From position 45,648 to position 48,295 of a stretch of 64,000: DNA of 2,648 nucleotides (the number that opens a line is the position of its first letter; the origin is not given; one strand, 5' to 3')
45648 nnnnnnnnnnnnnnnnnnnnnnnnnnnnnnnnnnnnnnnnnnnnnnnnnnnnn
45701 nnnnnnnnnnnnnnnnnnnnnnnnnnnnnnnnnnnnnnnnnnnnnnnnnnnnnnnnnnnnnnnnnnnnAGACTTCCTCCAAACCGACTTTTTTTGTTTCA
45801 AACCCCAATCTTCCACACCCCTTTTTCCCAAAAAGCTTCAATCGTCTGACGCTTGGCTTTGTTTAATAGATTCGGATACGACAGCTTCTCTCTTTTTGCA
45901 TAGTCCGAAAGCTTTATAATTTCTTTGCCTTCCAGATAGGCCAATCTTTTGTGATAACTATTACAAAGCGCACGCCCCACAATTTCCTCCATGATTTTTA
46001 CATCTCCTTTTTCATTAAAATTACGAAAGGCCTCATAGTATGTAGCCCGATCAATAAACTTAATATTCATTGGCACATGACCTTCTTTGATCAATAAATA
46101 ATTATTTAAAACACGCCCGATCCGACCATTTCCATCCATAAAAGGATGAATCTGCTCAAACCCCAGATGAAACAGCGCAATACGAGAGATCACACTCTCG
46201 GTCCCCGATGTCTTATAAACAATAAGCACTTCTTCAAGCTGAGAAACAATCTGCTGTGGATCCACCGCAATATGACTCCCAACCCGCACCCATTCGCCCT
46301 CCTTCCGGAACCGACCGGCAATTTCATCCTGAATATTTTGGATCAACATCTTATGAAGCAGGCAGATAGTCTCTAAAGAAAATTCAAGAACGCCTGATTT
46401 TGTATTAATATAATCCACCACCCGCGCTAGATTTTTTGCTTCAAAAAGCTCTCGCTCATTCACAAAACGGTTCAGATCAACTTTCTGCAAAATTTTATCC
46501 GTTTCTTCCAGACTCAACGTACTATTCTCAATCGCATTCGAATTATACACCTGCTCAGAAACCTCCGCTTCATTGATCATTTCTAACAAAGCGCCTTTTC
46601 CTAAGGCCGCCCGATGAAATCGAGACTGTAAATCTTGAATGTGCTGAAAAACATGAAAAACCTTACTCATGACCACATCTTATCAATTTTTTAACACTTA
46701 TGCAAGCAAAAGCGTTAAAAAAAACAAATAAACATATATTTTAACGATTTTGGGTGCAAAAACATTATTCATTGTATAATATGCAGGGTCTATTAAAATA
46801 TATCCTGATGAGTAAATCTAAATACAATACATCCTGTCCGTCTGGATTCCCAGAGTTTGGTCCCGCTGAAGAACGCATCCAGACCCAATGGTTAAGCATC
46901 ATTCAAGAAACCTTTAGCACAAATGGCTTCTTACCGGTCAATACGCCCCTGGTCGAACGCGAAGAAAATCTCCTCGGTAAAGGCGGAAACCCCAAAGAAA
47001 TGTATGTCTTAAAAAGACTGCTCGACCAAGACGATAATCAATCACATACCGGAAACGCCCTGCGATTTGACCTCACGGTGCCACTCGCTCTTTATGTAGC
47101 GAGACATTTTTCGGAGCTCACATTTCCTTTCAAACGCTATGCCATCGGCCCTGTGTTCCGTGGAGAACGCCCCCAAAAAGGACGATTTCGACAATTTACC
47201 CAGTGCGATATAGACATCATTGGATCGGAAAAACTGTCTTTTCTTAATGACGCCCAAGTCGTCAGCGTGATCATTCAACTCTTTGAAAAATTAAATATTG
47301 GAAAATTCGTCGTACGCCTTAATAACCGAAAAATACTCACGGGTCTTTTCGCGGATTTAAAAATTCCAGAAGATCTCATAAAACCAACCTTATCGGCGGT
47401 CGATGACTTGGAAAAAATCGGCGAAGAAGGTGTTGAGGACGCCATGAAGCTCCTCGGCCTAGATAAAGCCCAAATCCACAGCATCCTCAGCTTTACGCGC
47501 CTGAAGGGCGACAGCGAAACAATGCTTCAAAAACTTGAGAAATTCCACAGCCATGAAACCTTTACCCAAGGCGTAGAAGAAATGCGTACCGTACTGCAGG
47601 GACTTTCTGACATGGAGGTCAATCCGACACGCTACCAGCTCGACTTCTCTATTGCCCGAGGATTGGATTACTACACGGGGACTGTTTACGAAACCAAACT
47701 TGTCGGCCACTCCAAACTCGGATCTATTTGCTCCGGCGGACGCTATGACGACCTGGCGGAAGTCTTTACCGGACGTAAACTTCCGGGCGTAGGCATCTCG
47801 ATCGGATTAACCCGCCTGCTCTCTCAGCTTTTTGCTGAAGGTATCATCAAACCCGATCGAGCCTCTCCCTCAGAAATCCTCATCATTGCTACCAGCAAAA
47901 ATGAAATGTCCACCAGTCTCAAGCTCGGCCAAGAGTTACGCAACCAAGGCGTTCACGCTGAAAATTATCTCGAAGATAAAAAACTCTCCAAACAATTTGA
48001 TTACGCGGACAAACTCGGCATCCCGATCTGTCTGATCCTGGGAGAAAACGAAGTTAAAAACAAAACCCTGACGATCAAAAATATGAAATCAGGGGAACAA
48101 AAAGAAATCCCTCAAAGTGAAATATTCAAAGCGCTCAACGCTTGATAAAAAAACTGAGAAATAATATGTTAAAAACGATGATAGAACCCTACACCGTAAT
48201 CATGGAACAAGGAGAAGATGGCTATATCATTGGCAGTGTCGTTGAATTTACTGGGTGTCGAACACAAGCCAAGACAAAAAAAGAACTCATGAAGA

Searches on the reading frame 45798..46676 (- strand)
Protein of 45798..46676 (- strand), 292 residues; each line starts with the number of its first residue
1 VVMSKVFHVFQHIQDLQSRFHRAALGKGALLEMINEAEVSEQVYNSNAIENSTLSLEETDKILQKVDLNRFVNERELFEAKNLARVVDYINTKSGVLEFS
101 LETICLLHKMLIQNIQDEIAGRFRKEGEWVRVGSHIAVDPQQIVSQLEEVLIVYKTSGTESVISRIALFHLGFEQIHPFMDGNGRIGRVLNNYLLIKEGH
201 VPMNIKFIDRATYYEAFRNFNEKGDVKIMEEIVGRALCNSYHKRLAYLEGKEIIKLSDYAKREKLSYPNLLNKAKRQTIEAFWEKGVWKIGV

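Call 39: search_protein_families(library=pfam, proteins=[window:45798-46676:-], max_evalue=0.00001)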
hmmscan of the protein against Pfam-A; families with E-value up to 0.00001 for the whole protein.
window:45798-46676:- (292 aa): 1 family
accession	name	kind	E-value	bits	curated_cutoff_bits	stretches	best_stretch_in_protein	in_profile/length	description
PF02661.23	Fic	-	4.7e-22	79.1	24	1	99-195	2-93/93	Fic/DOC family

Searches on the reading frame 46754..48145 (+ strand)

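Call 39: search_protein_families(library=pfam, proteins=[window:46754-48145:+], max_evalue=0.00001)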
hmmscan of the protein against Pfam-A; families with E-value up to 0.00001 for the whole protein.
window:46754-48145:+ (463 aa): 4 families
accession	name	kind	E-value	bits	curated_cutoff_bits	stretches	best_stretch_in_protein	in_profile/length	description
PF13393.11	tRNA-synt_His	-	2.9e-38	132.3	25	1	31-355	1-308/308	Histidyl-tRNA synthetase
PF03129.25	HGTP_anticodon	-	6e-18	65.2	21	1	375-461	2-91/94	Anticodon binding domain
PF00587.30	tRNA-synt_2b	-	7.3e-09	36.4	29.3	1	121-218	33-130/179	tRNA synthetase class II core domain (G, H, P, S and T)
PF00152.25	tRNA-synt_2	-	4.4e-06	26.4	25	0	42-180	24-140/308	tRNA synthetases class II (D, K and N)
